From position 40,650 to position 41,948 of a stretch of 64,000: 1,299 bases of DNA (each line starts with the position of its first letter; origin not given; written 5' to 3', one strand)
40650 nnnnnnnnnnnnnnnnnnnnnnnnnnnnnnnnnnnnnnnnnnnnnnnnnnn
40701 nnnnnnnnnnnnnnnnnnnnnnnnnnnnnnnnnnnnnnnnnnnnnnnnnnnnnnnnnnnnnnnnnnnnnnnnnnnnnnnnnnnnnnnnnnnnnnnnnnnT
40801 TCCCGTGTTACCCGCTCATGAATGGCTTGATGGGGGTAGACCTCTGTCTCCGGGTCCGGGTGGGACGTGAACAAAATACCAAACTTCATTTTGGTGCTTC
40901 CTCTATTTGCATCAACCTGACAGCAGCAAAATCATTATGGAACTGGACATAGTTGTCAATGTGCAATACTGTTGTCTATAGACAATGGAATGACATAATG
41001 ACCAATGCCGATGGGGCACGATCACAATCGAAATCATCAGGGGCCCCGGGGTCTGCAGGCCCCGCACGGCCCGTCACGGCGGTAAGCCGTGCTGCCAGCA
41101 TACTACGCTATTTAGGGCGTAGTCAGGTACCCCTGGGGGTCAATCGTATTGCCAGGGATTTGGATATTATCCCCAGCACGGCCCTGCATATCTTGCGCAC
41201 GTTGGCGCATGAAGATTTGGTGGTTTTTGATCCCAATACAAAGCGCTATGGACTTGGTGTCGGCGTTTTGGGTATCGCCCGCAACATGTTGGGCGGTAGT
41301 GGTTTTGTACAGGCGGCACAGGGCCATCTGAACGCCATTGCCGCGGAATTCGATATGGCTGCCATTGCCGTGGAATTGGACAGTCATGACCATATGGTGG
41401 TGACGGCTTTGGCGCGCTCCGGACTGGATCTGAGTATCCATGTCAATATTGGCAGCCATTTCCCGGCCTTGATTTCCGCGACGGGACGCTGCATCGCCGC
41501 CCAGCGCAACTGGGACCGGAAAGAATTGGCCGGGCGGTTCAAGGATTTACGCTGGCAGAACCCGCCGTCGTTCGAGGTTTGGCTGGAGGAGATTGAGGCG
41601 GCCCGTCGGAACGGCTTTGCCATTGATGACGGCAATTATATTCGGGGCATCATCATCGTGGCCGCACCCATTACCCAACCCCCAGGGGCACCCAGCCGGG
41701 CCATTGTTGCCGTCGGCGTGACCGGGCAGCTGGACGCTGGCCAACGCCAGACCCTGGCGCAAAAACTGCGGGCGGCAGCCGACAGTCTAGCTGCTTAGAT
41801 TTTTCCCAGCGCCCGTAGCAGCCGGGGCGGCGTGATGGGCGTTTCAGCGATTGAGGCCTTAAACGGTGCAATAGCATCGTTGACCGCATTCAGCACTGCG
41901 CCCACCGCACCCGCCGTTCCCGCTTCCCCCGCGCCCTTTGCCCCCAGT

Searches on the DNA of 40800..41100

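Call 66: search_rna_families(source=window, start=40800, end=41100, threshold=evalue, max_evalue=1)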
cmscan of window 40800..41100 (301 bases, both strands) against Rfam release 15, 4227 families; matches with E-value up to 1: 0.
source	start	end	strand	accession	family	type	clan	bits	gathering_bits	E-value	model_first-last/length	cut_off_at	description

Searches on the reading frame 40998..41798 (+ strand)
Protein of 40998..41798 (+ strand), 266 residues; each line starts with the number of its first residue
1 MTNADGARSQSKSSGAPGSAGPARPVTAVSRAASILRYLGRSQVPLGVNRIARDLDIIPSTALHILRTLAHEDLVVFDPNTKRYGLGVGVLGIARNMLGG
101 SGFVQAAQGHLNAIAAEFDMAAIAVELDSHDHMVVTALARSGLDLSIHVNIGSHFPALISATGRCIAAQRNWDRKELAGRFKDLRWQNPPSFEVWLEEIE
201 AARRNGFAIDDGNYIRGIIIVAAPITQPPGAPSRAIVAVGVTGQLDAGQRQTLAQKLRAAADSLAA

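Call 7: search_protein_families(library=pfam, proteins=[window:40998-41798:+])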
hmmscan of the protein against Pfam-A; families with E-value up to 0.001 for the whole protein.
window:40998-41798:+ (266 aa): 2 families
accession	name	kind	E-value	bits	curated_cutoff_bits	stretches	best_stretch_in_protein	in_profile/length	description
PF01614.24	IclR_C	-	4.9e-14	52.7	24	1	103-264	9-172/174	Bacterial transcriptional regulator IclR C-terminal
PF09339.16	HTH_IclR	-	1.2e-09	38.2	22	1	28-79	1-52/52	IclR helix-turn-helix domain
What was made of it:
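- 40998..41798 (+): IclR-family regulator gene (266 aa), the proposed binder of both sites. Pfam HTH_IclR 38.2 bits and IclR_C 52.7 bits, both above their cut-offs (call 7).
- On IclR-family transcription factor (the protein at 40998-41798): 38.2 bits against a cut-off of 22; residues 28-79 (call 7) 52.7 bits against a cut-off of 24; residues 103-264 (call 7).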

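Call 11: find_encoding_contigs(protein=window:40998-41798:+, flank=10000, max_places=10)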
Protein window:40998-41798:+ (266 aa): 22 contigs read that carry it; 10 places shown.
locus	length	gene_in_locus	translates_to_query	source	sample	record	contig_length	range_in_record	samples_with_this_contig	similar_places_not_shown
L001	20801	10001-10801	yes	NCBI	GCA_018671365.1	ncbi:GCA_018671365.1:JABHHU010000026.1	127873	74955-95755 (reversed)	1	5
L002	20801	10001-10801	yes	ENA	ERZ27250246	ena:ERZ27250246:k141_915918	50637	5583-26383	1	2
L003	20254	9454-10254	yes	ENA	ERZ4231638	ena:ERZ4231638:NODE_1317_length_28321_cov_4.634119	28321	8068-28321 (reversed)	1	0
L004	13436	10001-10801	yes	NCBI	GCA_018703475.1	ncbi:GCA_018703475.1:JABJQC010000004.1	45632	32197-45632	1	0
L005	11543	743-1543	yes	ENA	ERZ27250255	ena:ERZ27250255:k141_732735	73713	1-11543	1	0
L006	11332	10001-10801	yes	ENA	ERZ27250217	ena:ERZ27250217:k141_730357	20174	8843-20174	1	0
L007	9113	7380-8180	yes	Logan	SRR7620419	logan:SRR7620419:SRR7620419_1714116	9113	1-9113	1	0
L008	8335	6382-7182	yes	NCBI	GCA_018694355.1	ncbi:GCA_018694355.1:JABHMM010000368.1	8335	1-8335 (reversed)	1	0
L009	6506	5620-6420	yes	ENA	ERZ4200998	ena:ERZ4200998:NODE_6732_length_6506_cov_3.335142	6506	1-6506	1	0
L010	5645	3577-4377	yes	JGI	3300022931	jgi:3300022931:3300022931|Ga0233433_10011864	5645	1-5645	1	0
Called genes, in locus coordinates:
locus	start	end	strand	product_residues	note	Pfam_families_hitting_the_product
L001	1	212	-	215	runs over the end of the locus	PF00881:Nitroreductase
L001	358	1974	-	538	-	PF02538:Hydantoinase_B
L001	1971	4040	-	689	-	PF05378:Hydant_A_N, PF01968:Hydantoinase_A, PF19278:Hydant_A_C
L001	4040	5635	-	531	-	PF00501:AMP-binding, PF13193:AMP-binding_C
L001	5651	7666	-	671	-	PF02515:CoA_transf_3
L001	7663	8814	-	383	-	PF13452:FAS1_DH_region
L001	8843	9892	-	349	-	PF00296:Bac_luciferase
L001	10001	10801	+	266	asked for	PF09339:HTH_IclR, PF01614:IclR_C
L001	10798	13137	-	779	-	PF01315:Ald_Xan_dh_C, PF02738:MoCoBD_1, PF20256:MoCoBD_2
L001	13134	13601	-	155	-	PF00111:Fer2 (weak), PF01799:Fer2_2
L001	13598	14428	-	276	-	PF00941:FAD_binding_5, PF03450:CO_deh_flav_C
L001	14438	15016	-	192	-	PF02627:CMD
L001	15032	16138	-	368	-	PF01717:Meth_synt_2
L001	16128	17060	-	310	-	PF02826:2-Hacid_dh_C (weak), PF03446:NAD_binding_2, PF03807:F420_oxidored (weak), PF14833:NAD_binding_11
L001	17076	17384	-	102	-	PF02627:CMD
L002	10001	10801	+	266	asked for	PF09339:HTH_IclR, PF01614:IclR_C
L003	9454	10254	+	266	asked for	PF09339:HTH_IclR, PF01614:IclR_C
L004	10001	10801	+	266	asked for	PF09339:HTH_IclR, PF01614:IclR_C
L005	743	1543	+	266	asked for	PF09339:HTH_IclR, PF01614:IclR_C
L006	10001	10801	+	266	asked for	PF09339:HTH_IclR, PF01614:IclR_C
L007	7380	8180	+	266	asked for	PF09339:HTH_IclR, PF01614:IclR_C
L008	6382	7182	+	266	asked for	PF09339:HTH_IclR, PF01614:IclR_C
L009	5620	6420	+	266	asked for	PF09339:HTH_IclR, PF01614:IclR_C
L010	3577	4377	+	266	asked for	PF09339:HTH_IclR, PF01614:IclR_C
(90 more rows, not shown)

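Call 13: find_homologous_proteins(query=window:40998-41798:+, max_evalue=1e-20)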
Query window:40998-41798:+ (266 aa): 973 proteins with E <= 1e-20 among 8000 candidates; the best 120 are listed.
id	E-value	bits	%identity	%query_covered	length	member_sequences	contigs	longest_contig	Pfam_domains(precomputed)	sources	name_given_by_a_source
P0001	1.7e-166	571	99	100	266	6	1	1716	PF01614.25,PF09339.17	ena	-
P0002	1.5e-124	433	80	92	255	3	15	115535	PF01614.25,PF09339.17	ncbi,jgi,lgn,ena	-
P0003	2.9e-124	432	80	92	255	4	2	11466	PF01614.25,PF09339.17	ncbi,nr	ncbi:MAG: IclR family transcriptional regulator C-terminal domain-containing protein [Alphaproteobac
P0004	4.6e-123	428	78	95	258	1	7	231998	PF01614.25,PF09339.17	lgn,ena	-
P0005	1.3e-122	427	78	94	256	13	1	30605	PF01614.25,PF09339.17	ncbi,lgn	-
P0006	5.5e-122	425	79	92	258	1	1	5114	PF01614.25,PF09339.17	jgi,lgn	jgi:DNA-binding IclR family transcriptional regulator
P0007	8.9e-122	424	81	85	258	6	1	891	PF01614.25,PF09339.17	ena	-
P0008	8.1e-121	421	79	92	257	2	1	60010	PF01614.25,PF09339.17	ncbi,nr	ncbi:MAG: helix-turn-helix domain-containing protein [Proteobacteria bacterium]|nr:helix-turn-helix 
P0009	1.4e-120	420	77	94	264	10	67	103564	PF01614.25,PF09339.17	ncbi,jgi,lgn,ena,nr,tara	ncbi:MAG: IclR family transcriptional regulator [Alphaproteobacteria bacterium]|jgi:DNA-binding IclR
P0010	4.1e-120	419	77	95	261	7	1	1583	PF01614.25,PF09339.17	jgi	-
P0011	4.7e-120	418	78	92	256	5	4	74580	PF01614.25,PF09339.17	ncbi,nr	ncbi:MAG: IclR family transcriptional regulator [Rhodospirillaceae bacterium]|nr:IclR family transcr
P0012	8.2e-120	418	78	92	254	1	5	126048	PF01614.25,PF09339.17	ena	-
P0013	2.6e-119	416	87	83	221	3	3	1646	PF01614.25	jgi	jgi:DNA-binding IclR family transcriptional regulator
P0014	3.6e-119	416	78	91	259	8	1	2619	PF01614.25,PF09339.17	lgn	-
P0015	5.9e-119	415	76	96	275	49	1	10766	PF01614.25,PF09339.17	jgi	-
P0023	5.1e-115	402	74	91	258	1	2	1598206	PF01614.25,PF09339.17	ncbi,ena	-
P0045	7.7e-78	280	56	91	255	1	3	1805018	PF01614.25,PF09339.17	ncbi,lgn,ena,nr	ncbi:MAG: helix-turn-helix domain-containing protein [Alphaproteobacteria bacterium]|nr:helix-turn-h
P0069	2.7e-68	249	48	94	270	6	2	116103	PF01614.25,PF09339.17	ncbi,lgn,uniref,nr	ncbi:IclR family transcriptional regulator [Paraburkholderia sp. Ac-20347]|uniref:IclR family transc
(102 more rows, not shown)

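Call 15: find_encoding_contigs(protein=P0004, flank=10000, max_places=2)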
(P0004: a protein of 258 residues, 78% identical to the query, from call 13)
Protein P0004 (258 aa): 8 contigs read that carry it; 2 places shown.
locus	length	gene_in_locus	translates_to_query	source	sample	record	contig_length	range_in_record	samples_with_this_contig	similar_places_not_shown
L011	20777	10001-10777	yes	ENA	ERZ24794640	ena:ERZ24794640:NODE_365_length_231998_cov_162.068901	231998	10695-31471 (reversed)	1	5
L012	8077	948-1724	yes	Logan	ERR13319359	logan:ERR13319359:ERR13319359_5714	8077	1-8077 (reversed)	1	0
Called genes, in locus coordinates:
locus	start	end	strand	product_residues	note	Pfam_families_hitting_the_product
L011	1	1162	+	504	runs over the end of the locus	PF02390:Methyltransf_4, PF08241:Methyltransf_11, PF08242:Methyltransf_12, PF13489:Methyltransf_23, PF13649:Methyltransf_25, PF13847:Methyltransf_31, PF10119:MethyTransf_Reg, PF21782:WHD_PKMT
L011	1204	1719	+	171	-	PF02776:TPP_enzyme_N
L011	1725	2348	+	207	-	PF02775:TPP_enzyme_C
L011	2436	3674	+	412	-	PF01979:Amidohydro_1, PF07969:Amidohydro_3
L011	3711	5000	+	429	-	PF01546:Peptidase_M20, PF07687:M20_dimer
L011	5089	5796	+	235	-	-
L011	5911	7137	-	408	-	PF02771:Acyl-CoA_dh_N (weak), PF08028:Acyl-CoA_dh_2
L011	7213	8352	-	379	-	PF01575:MaoC_dehydratas (weak), PF13452:FAS1_DH_region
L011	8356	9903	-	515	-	PF00501:AMP-binding, PF13193:AMP-binding_C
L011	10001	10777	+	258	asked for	PF09339:HTH_IclR, PF01614:IclR_C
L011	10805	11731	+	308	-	PF03061:4HBT, PF13622:4HBT_3 (weak), PF03061:4HBT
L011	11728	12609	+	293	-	PF00753:Lactamase_B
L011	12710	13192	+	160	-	-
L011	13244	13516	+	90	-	-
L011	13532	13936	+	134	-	PF01986:DUF123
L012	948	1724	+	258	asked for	PF09339:HTH_IclR, PF01614:IclR_C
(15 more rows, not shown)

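Call 16: find_encoding_contigs(protein=P0023, flank=10000, max_places=2)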
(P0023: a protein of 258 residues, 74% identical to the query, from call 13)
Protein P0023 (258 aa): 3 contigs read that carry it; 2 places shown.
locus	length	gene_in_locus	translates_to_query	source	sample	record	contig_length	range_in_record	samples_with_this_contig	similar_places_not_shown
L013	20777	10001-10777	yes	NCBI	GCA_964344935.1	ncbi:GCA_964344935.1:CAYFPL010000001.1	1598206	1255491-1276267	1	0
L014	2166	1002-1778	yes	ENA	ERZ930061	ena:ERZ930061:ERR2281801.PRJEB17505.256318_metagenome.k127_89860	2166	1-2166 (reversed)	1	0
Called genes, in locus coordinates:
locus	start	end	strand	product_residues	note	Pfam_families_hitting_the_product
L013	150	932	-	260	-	PF00459:Inositol_P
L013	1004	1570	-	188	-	PF08207:EFP_N, PF01132:EFP, PF09285:Elong-fact-P_C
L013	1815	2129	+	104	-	PF01042:Ribonuc_L-PSP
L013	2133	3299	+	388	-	PF22691:Thiolase_C_1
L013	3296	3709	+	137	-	PF12172:zf-ChsH2, PF01796:OB_ChsH2_C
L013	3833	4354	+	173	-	PF04945:YHS (weak)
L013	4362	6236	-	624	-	PF00211:Guanylate_cyc, PF14559:TPR_19 (faint), PF07719:TPR_2 (faint), PF13431:TPR_17 (faint), PF13371:TPR_9 (weak)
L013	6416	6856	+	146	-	PF12680:SnoaL_2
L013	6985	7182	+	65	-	-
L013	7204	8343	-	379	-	PF01575:MaoC_dehydratas (faint), PF13452:FAS1_DH_region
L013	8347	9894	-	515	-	PF00501:AMP-binding, PF13193:AMP-binding_C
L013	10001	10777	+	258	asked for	PF09339:HTH_IclR, PF01614:IclR_C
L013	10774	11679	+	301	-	PF13622:4HBT_3 (weak), PF03061:4HBT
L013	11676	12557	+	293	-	PF00753:Lactamase_B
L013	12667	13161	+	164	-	PF11776:RcnB (faint)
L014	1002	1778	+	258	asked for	PF09339:HTH_IclR, PF01614:IclR_C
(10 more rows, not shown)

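Call 17: find_encoding_contigs(protein=P0045, flank=10000, max_places=2)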
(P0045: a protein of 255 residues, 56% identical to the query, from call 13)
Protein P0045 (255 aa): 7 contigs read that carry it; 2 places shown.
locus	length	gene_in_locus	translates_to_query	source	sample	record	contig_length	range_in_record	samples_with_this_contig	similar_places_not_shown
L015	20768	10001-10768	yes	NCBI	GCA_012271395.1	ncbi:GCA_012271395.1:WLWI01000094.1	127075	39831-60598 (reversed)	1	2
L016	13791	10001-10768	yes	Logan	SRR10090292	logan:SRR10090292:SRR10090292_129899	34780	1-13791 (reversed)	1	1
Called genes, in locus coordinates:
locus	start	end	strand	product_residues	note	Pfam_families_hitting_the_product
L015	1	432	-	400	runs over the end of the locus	PF00590:TP_methylase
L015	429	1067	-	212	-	PF02570:CbiC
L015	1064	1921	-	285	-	-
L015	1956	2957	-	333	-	-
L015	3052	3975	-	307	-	PF24684:Vgb_lyase (faint), PF08450:SGL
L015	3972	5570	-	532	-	PF00501:AMP-binding, PF13193:AMP-binding_C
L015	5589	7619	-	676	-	PF02515:CoA_transf_3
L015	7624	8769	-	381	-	PF13452:FAS1_DH_region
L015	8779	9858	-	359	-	PF00296:Bac_luciferase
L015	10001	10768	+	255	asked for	PF09339:HTH_IclR, PF01614:IclR_C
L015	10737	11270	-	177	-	PF01625:PMSR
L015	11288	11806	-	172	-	PF01625:PMSR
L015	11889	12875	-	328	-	PF02668:TauD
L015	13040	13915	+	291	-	PF02798:GST_N (weak), PF00043:GST_C, PF13410:GST_C_2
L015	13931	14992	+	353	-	PF02668:TauD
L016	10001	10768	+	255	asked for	PF09339:HTH_IclR, PF01614:IclR_C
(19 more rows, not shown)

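Call 34: find_related_loci(query=A2, collection=metagenome_contigs, flank=4000)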
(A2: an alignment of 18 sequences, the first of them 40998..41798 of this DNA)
Query A2 (266 aa) in metagenome_contigs; peptide patterns used: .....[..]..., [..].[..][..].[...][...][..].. (x = any residue, [..] = any of these).
598 stretches matched a pattern (row limit reached: there are more); 434 encode a relative of the query (tblastn E <= 1e-3); the best 80 are kept; 80 distinct loci.
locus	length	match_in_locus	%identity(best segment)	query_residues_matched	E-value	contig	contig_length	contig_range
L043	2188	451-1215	84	1-265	3e-154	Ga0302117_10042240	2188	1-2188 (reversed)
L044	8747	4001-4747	77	17-265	4e-128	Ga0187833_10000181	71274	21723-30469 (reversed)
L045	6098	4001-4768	77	8-264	8e-128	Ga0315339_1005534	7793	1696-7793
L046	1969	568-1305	78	23-264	2e-135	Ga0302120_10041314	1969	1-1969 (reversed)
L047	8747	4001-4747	76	17-265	3e-127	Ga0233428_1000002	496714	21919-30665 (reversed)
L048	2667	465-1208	79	17-264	1e-130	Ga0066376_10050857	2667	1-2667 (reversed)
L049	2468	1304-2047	77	21-265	2e-131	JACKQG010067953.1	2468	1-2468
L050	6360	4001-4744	76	21-265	5e-123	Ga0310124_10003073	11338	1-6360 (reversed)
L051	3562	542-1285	76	21-265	6e-126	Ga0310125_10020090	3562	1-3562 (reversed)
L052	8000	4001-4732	75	21-264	4e-122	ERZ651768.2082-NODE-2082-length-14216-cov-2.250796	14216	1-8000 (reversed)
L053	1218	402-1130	74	1-246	4e-132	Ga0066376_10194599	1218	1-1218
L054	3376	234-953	72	21-260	2e-115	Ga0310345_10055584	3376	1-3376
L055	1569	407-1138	72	21-264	4e-118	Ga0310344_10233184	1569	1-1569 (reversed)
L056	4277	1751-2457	75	21-264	1e-109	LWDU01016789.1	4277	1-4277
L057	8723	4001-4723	56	24-264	9e-86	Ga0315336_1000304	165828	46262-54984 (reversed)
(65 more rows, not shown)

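Call 37: search_protein_families(library=ncbifam, proteins=[window:40998-41798:+], max_evalue=0.00001)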
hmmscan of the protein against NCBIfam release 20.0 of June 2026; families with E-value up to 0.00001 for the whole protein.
window:40998-41798:+ (266 aa): 5 families
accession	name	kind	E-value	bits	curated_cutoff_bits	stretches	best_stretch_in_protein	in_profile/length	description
NF045644.1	TransRegBhcR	equivalog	1.3e-18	67.3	350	1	22-265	18-262/267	HTH-type transcriptional regulator BhcR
TIGR02431.1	pcaR_pcaU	subfamily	3e-17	62.8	284.75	1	26-256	5-232/248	beta-ketoadipate pathway transcriptional regulators, PcaR/PcaU/PobR family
NF007548.0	PRK10163.1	equivalog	2.4e-09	36.7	406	1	13-245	6-242/271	HTH-type transcriptional repressor AllR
NF011671.1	PRK15090.1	equivalog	1.8e-08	33.9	275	1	25-227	9-212/256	DNA-binding transcriptional regulator KdgR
NF007339.0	PRK09834.1-1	equivalog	1.4e-07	31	299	1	18-225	12-223/271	DNA-binding transcriptional regulator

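Call 46: search_solved_structures(query=window:40998-41798:+, max_evalue=0.00001)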
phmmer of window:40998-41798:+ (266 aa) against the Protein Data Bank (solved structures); distinct sequences matched with E-value up to 0.00001: 5.
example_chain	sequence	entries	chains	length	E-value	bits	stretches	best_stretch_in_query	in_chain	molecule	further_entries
5tjj_A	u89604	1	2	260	4.9e-18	69.4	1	26-245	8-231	Transcriptional regulator, IclR family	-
3mq0_A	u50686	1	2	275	1.7e-08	38.2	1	25-264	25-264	Transcriptional repressor of the blcABC operon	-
5whm_A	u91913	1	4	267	3.2e-08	37.3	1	25-226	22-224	IclR family transcriptional regulator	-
5w1e_A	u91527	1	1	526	8.4e-06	29.3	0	26-168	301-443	Putative transcriptional regulator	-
2g7u_A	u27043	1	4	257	9.1e-06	29.2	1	79-242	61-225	transcriptional regulator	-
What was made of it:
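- On IclR-family transcription factor (the protein at 40998-41798): Solved IclR-family structures match at E = 4.9e-18 (5tjj) and 1.7e-8 (BlcR) (call 46).
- Closest known: BlcR. Same: BlcR is the closest functionally named solved relative (3mq0, E = 1.7e-8, call 46).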

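Call 62: find_encoding_contigs(protein=P0069, flank=8000, max_places=2)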
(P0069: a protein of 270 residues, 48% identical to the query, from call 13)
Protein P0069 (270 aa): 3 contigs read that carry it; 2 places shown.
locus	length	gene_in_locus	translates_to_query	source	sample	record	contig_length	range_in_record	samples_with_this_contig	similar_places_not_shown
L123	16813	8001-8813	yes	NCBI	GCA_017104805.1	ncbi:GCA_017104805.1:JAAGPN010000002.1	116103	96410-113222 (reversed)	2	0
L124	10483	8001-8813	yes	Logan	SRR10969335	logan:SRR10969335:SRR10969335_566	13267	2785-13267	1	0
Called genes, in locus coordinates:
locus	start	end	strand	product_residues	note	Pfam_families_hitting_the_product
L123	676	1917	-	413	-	PF13609:Porin_4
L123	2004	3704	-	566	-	PF00083:Sugar_tr, PF07690:MFS_1, PF00083:Sugar_tr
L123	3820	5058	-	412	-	PF02515:CoA_transf_3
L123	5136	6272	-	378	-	PF13452:FAS1_DH_region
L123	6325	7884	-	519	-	PF00501:AMP-binding, PF13193:AMP-binding_C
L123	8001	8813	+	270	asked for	PF09339:HTH_IclR, PF01614:IclR_C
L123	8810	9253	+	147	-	PF13622:4HBT_3 (weak), PF03061:4HBT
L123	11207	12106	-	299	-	PF00126:HTH_1, PF03466:LysR_substrate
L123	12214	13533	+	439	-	PF07690:MFS_1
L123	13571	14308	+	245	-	PF01177:Asp_Glu_race, PF17645:Amdase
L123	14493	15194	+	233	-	PF02682:CT_C_D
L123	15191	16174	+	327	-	PF02626:CT_A_B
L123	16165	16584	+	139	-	PF00364:Biotin_lipoyl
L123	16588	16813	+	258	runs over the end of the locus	PF03746:LamB_YcsF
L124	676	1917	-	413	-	PF13609:Porin_4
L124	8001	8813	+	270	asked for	PF09339:HTH_IclR, PF01614:IclR_C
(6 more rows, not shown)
